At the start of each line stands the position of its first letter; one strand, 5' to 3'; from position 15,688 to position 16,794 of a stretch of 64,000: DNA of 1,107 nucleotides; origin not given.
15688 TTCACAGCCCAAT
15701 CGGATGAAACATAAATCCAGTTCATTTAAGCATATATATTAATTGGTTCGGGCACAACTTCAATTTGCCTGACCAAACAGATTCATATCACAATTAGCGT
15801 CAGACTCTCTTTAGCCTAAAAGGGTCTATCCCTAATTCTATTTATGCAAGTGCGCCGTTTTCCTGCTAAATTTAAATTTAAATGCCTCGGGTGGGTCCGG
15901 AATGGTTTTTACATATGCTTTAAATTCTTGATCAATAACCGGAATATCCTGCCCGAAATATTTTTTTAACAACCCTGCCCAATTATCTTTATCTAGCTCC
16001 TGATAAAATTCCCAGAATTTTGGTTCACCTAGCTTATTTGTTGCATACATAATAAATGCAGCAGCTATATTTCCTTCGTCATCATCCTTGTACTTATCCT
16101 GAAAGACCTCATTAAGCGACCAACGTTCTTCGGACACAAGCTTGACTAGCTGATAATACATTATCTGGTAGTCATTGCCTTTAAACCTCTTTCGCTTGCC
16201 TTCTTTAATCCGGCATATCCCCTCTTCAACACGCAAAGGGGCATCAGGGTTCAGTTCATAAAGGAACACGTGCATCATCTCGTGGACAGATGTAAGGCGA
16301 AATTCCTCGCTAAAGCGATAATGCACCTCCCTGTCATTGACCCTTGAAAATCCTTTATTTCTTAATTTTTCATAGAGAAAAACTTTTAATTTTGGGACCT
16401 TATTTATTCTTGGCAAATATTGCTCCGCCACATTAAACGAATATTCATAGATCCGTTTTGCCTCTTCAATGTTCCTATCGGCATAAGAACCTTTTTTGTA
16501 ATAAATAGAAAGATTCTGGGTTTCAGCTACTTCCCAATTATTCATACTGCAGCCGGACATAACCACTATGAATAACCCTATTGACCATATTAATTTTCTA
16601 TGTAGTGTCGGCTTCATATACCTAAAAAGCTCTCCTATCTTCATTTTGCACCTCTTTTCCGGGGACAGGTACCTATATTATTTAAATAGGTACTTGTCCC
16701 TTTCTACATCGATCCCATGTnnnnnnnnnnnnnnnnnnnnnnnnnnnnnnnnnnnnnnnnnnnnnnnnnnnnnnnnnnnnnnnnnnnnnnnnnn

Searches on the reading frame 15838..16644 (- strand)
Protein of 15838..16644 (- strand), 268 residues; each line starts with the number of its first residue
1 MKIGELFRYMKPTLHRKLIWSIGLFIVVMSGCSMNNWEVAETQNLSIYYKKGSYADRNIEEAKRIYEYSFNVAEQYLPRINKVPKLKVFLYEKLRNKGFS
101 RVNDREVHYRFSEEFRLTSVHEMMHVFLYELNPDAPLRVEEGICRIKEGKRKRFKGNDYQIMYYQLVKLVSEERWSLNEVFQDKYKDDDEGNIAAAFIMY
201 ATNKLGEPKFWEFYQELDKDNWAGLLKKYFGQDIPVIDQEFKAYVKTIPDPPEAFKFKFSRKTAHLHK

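Call 4: search_protein_families(library=pfam, proteins=[window:15838-16644:-], max_evalue=0.01)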
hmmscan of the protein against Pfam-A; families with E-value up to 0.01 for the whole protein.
window:15838-16644:- (268 aa): 0 families

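Call 8: search_protein_families(library=ncbifam, proteins=[window:15838-16644:-], max_evalue=1)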
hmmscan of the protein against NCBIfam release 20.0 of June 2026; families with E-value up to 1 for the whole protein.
window:15838-16644:- (268 aa): 0 families

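Call 23: search_protein_families(library=pfam, proteins=[window:15838-16644:-], max_evalue=10)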
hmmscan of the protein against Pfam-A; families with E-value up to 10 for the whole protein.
window:15838-16644:- (268 aa): 2 families
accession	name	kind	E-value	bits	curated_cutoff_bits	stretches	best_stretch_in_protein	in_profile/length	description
PF04450.18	BSP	-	0.089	13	23.8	1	113-144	100-131/207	Peptidase of plants and bacteria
PF12315.14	DA1-like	-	0.13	12.1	25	1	121-146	99-125/213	Protein DA1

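Call 46: find_homologous_proteins(query=window:15838-16644:-)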
Query window:15838-16644:- (268 aa): 20 proteins with E <= 0.001 among 199 candidates.
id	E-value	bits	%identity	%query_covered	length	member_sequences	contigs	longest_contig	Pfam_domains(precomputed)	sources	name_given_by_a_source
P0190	1.1e-179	614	100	100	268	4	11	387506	-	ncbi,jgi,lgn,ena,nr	ncbi:MAG: hypothetical protein A2Y03_00250 [Omnitrophica WOR_2 bacterium GWF2_38_59]|nr:MAG: hypothe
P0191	5.3e-149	513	82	100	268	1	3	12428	-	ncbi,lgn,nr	ncbi:MAG: hypothetical protein KKD07_10600 [Candidatus Omnitrophica bacterium]|nr:hypothetical prote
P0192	6.3e-144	497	83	97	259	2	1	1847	-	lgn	-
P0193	7.9e-119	414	67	97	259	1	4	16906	-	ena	-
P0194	3.9e-115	402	65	97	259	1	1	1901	-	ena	-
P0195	2.2e-112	393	67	92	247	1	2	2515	-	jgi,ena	-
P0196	8.3e-111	388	64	93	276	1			-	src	-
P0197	6.0e-103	362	60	94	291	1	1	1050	-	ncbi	-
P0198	1.7e-102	361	64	91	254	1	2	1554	-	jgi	-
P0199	1.7e-101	357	57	95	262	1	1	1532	-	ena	-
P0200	3.3e-101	356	59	91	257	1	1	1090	-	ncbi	-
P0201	4.1e-101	356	60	91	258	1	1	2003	-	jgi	jgi:hypothetical protein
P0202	1.1e-100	355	61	94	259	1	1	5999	-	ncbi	-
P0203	2.0e-100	354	56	95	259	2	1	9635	-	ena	-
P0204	4.4e-100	353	59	97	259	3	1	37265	-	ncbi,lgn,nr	ncbi:MAG: hypothetical protein H6753_06090 [Candidatus Omnitrophica bacterium]|nr:hypothetical prote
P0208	6.4e-70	254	63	65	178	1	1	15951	-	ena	-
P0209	4.7e-29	120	30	88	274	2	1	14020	-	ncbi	ncbi:MAG: hypothetical protein V1709_02015 [Planctomycetota bacterium]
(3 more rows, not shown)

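Call 47: find_encoding_contigs(protein=P0191, flank=10000, max_places=2)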
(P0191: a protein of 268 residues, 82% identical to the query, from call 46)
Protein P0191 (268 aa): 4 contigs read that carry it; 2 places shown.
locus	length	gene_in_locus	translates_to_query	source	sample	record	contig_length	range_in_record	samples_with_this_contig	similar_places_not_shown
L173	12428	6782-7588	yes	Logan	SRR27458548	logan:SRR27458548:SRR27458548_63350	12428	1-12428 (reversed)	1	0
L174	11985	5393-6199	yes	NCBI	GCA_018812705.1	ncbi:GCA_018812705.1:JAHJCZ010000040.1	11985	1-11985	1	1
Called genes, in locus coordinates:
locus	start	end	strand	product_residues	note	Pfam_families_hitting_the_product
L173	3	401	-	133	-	?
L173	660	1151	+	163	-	PF00254:FKBP_C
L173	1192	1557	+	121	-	PF00072:Response_reg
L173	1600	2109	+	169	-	-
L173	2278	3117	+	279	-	-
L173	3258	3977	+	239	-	PF02517:Rce1-like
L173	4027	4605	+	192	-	PF04542:Sigma70_r2, PF04545:Sigma70_r4, PF08281:Sigma70_r4_2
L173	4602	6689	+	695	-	PF12450:vWF_A, PF00092:VWA, PF13519:VWA_2, PF13768:VWA_3, PF12034:YfbK_C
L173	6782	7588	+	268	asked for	-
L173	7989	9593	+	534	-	PF00270:DEAD, PF04851:ResIII, PF00271:Helicase_C, PF03880:DbpA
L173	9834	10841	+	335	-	PF02129:Peptidase_S15 (faint), PF12146:Hydrolase_4, PF00561:Abhydrolase_1 (weak), PF12697:Abhydrolase_6 (weak), PF00326:Peptidase_S9 (weak)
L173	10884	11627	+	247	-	PF13428:TPR_14 (faint), PF21033:RMD1-3 (faint)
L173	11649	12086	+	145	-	PF00383:dCMP_cyt_deam_1, PF14437:MafB19-deam, PF14439:Bd3614-deam (weak)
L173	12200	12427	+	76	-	?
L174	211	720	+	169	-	-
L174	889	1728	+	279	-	-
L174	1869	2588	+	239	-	PF02517:Rce1-like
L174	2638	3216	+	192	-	PF04542:Sigma70_r2, PF04545:Sigma70_r4, PF08281:Sigma70_r4_2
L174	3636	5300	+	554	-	PF12450:vWF_A, PF00092:VWA, PF13519:VWA_2, PF13768:VWA_3, PF12034:YfbK_C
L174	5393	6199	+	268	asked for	-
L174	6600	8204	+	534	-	PF00270:DEAD, PF04851:ResIII, PF00271:Helicase_C, PF03880:DbpA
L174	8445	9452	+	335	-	PF02129:Peptidase_S15 (faint), PF12146:Hydrolase_4, PF00561:Abhydrolase_1 (weak), PF12697:Abhydrolase_6 (weak), PF00326:Peptidase_S9 (weak)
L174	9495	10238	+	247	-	PF21033:RMD1-3 (faint)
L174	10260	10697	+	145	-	PF00383:dCMP_cyt_deam_1, PF14437:MafB19-deam, PF14439:Bd3614-deam (weak)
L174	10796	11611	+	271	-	PF00520:Ion_trans, PF07885:Ion_trans_2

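Call 48: find_encoding_contigs(protein=P0193, flank=10000, max_places=2)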
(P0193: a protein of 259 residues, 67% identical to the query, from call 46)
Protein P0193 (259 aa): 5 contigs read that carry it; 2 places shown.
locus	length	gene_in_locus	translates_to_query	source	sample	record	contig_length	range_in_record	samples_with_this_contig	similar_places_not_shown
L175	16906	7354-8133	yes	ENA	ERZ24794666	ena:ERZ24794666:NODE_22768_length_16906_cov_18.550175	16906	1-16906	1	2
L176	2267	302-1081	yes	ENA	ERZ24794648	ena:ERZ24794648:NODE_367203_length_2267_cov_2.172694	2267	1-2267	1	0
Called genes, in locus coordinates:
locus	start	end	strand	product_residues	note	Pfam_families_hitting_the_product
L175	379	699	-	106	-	PF01035:DNA_binding_1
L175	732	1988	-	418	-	PF01541:GIY-YIG (weak), PF27096:UvrC_M, PF02151:UVR, PF08459:UvrC_RNaseH_dom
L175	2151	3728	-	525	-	PF03023:MurJ, PF01554:MatE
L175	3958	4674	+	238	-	PF02517:Rce1-like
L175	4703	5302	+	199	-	PF04542:Sigma70_r2, PF08281:Sigma70_r4_2, PF04545:Sigma70_r4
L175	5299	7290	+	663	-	PF12450:vWF_A, PF00092:VWA, PF13519:VWA_2, PF13768:VWA_3, PF12034:YfbK_C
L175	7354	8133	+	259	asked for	-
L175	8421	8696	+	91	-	PF01649:Ribosomal_S20p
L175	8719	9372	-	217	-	PF21694:DNA_pol3_delta_C (faint)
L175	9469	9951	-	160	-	PF04390:LptE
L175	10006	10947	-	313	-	PF07719:TPR_2 (faint), PF13181:TPR_8 (faint), PF13424:TPR_12 (faint), PF13428:TPR_14 (faint), PF13512:TPR_18 (faint), PF13432:TPR_16, PF13174:TPR_6 (weak), PF13525:YfiO, +1 more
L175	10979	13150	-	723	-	-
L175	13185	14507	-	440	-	PF00535:Glycos_transf_2, PF10111:Glyco_tranf_2_2, PF13489:Methyltransf_23, PF08241:Methyltransf_11, PF08242:Methyltransf_12, PF13649:Methyltransf_25, PF13847:Methyltransf_31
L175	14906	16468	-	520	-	PF13567:DUF4131, PF03772:Competence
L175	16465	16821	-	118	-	PF12836:HHH_3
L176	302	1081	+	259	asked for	-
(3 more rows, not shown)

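Call 61: predict_structure(alignment_id=A4)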
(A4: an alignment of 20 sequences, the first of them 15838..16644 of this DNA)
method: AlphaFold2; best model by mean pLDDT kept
length: 268 residues; sequences in the alignment: 20
mean_pLDDT: 90.8   pTM: 0.80
mean pLDDT of the five models: 90.8, 90.3, 89.8, 89.0, 88.2
residues with pLDDT >= 90: 206; 70-90: 38; 50-70: 18; < 50: 6
segments of 3 or more residues with pLDDT < 50: none
pLDDT, mean of each block of 10 residues (from residue 1): 51 71 75 74 98 97 97 89 95 93 97 92 96 97 93 93 96 96 94 98 97 97 98 98 97 91 79
secondary structure, 60 per line:
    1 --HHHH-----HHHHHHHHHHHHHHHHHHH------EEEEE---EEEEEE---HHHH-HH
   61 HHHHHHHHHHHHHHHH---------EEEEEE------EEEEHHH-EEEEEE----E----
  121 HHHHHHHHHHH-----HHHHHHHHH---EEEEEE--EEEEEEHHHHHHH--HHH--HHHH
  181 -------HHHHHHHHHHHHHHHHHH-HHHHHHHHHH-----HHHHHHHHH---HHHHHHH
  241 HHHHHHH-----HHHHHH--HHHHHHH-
elements in order: H3-6 H12-30 E37-41 E45-50 H54-57 H59-76 E86-91 E98-101 E106-111 H121-131 H137-145 E149-154 E157-162 H163-169 H177-180 H188-205 H207-216 H222-230 H234-247 H253-258 H261-267

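Call 63: fold_search(model_id=the predicted structure, library=pdb)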
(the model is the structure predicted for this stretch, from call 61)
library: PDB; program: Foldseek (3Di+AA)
matches with E <= 10: 328; with E <= 0.001: 9
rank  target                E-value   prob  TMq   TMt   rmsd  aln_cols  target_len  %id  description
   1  3cia_B                1.8e-04  1.00  0.48  0.25   6.4       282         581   15  Crystal structure of cold-aminopeptidase from Colwellia psychrerythraea (released 2008-07-01)
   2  3cia_A                1.8e-04  1.00  0.49  0.26   7.1       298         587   14  Crystal structure of cold-aminopeptidase from Colwellia psychrerythraea (released 2008-07-01)
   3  3cia_D                3.6e-04  1.00  0.47  0.25   8.0       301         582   14  Crystal structure of cold-aminopeptidase from Colwellia psychrerythraea (released 2008-07-01)
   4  6iff_A                4.5e-04  1.00  0.40  0.27   9.0       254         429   11  Crystal structure of M1 zinc metallopeptidase E323A mutant from Deinococcus radiodurans (released 2019-09-25)
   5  4z7i_B                5.6e-04  1.00  0.37  0.14  10.2       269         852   11  Crystal structure of insulin regulated aminopeptidase in complex with ligand (released 2015-08-26)
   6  6ydx_B                7.0e-04  1.00  0.46  0.17   7.3       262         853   12  Insulin-regulated aminopeptidase complexed with a macrocyclic peptidic inhibitor (released 2020-07-22)
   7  8cgw_A                7.4e-04  1.00  0.38  0.15   9.3       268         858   13  Insulin-regulated aminopeptidase (IRAP) in complex with an allosteric benzopyran-based inhibitor (released 2024-01-31)
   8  7p7p_B                8.2e-04  1.00  0.45  0.17   7.1       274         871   13  Crystal structure of ERAP2 aminopeptidase in complex with phosphinic pseudotripeptide((1R)-1-Amino-3-phenylpropyl){(2S (released 2022-01-26)
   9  6ydx_A                9.7e-04  1.00  0.42  0.16   9.0       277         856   12  Insulin-regulated aminopeptidase complexed with a macrocyclic peptidic inhibitor (released 2020-07-22)
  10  7zoc                  1.1e-03  1.00  0.50  0.38  12.7       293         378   14  Crystal structure of the peptidase domain of collagenase H from Clostridium histolyticum in complex with N-aryl-2-alkylm (released 2023-05-10)
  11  6koy_A                1.1e-03  1.00  0.40  0.27   8.9       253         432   11  Crystal structure of two domain M1 Zinc metallopeptidase E323A mutant bound to L-tryptophan amino acid (released 2020-01-22)
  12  4kx7_A                1.4e-03  1.00  0.44  0.16   6.1       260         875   12  Crystal structure of human aminopeptidase A (released 2013-07-31)
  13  1z1w                  1.4e-03  1.00  0.44  0.18   7.0       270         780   11  Crystal structures of the tricorn interacting facor F3 from Thermoplasma acidophilum, a zinc aminopeptidase in three dif (released 2005-05-31)
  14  2dqm                  1.4e-03  1.00  0.38  0.15   7.6       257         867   10  Crystal Structure of Aminopeptidase N complexed with bestatin (released 2006-08-01)
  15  7bb8_A                1.4e-03  1.00  0.49  0.38   6.6       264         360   10  Crystal structure of Lugdulysin, a Staphylococcus lugdunensis M30 zinc metallopeptidase (released 2022-07-13)
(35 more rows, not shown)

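Call 74: find_encoding_contigs(protein=P0203, flank=8000, max_places=1)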
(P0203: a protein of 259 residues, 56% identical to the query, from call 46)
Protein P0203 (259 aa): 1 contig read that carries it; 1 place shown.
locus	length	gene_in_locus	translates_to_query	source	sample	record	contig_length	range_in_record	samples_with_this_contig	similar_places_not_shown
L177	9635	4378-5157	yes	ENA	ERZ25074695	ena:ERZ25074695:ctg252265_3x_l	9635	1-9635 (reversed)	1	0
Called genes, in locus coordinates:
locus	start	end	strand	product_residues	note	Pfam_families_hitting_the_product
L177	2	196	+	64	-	?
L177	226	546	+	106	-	-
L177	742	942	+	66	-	-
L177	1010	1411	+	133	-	-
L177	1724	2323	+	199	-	PF04542:Sigma70_r2, PF08281:Sigma70_r4_2, PF04545:Sigma70_r4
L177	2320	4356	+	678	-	PF12450:vWF_A, PF00092:VWA, PF13519:VWA_2, PF13768:VWA_3, PF12034:YfbK_C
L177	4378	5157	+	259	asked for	-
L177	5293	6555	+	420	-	-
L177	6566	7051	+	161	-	-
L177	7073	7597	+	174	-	PF09965:DUF2199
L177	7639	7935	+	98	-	-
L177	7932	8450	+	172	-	-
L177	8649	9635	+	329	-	?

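Call 75: find_encoding_contigs(protein=P0208, flank=8000, max_places=1)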
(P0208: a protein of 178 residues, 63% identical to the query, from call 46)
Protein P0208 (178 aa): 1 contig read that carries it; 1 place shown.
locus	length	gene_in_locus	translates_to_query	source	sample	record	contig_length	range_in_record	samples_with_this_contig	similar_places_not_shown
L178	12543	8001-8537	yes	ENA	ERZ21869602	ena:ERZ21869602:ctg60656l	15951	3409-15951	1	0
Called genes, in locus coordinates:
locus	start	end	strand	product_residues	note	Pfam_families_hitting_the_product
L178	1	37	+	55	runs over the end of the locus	-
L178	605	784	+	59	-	-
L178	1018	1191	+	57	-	-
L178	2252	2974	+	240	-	PF13091:PLDc_2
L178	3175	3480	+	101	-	PF01541:GIY-YIG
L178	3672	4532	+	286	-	-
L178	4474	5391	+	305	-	-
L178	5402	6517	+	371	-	PF13231:PMT_2 (weak)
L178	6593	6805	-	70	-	-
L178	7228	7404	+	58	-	-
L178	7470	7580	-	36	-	-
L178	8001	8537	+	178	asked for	-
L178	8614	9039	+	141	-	PF20393:Pro_CA_2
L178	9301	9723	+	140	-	PF08241:Methyltransf_11, PF08242:Methyltransf_12 (weak), PF13489:Methyltransf_23 (weak), PF13649:Methyltransf_25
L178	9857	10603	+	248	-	PF02678:Pirin, PF07883:Cupin_2, PF17954:Pirin_C_2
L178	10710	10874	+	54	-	-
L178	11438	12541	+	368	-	?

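Call 76: find_encoding_contigs(protein=P0209, flank=8000, max_places=1)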
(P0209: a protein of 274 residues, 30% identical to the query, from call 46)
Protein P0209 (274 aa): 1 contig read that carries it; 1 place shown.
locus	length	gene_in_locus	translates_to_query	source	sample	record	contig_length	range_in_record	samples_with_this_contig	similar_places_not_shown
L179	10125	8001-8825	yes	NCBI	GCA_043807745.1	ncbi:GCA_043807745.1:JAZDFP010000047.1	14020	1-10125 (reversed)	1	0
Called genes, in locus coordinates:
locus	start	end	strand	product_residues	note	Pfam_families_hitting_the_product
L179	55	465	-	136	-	-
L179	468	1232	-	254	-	-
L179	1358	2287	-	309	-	PF02445:NadA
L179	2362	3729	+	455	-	PF00675:Peptidase_M16, PF05193:Peptidase_M16_C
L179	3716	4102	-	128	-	PF01643:Acyl-ACP_TE, PF13279:4HBT_2, PF03061:4HBT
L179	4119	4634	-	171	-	PF00156:Pribosyltran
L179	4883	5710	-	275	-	PF04542:Sigma70_r2, PF04545:Sigma70_r4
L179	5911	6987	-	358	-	PF01075:Glyco_transf_9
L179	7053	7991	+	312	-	PF06293:Kdo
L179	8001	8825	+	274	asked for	-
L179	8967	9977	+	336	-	PF01075:Glyco_transf_9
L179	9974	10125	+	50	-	PF00535:Glycos_transf_2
